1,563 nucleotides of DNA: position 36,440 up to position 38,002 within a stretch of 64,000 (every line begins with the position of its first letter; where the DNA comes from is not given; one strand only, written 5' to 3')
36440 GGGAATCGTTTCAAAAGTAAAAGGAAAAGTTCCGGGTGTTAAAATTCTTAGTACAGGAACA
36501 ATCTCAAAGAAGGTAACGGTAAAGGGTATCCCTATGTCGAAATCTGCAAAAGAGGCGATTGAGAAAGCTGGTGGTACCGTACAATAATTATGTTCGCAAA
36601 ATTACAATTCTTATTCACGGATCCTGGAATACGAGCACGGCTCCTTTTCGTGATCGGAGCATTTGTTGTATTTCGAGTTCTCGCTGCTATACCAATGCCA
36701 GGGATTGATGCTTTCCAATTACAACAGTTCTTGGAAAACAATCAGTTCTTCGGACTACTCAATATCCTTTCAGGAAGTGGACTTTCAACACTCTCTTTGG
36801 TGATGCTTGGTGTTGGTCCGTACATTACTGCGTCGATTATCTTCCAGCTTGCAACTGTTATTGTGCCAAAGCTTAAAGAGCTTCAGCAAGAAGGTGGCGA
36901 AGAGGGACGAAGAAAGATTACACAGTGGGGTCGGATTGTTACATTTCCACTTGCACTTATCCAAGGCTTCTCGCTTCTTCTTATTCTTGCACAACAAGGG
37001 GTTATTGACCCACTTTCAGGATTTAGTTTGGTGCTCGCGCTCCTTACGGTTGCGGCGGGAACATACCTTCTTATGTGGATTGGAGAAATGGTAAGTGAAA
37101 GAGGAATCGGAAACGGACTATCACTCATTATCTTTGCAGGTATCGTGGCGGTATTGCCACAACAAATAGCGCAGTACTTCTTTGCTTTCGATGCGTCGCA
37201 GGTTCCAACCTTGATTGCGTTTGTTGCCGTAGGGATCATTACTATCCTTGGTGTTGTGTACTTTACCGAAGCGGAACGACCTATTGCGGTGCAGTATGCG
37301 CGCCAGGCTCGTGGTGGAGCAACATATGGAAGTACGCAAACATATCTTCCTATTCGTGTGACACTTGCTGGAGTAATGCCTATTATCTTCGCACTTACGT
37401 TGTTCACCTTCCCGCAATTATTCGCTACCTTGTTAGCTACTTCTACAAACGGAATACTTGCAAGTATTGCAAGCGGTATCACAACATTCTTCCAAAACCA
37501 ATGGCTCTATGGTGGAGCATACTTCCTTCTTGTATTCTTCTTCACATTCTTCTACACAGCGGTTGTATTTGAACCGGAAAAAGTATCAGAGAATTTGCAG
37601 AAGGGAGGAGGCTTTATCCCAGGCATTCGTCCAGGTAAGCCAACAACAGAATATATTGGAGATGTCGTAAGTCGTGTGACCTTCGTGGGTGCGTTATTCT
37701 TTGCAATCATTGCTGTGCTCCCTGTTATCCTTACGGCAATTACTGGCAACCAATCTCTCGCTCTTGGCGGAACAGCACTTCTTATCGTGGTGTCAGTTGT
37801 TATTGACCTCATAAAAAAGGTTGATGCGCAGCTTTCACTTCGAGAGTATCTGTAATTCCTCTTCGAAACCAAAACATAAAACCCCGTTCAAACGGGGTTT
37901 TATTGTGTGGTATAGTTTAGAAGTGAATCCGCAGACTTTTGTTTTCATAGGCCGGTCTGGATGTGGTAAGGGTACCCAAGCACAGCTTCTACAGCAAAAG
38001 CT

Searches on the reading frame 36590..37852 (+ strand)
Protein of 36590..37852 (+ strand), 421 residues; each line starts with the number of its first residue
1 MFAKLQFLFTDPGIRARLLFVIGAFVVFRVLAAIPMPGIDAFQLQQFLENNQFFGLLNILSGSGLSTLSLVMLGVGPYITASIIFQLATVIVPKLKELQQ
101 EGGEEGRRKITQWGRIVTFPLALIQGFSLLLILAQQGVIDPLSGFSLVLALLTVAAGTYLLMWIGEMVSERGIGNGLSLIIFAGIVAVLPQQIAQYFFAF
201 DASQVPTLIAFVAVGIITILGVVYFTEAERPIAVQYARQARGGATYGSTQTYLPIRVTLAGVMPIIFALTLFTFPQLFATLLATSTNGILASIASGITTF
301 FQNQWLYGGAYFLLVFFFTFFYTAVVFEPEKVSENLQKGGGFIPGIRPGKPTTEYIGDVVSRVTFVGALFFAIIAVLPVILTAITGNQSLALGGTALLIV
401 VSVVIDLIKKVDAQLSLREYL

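Call 58: search_protein_families(library=pfam, proteins=[window:36590-37852:+], max_evalue=0.00001)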
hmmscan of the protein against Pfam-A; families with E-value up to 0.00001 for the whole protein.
window:36590-37852:+ (421 aa): 1 family
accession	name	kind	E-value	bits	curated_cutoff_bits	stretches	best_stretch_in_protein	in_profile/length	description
PF00344.25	SecY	-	1e-98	331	32.2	1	69-407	1-305/306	SecY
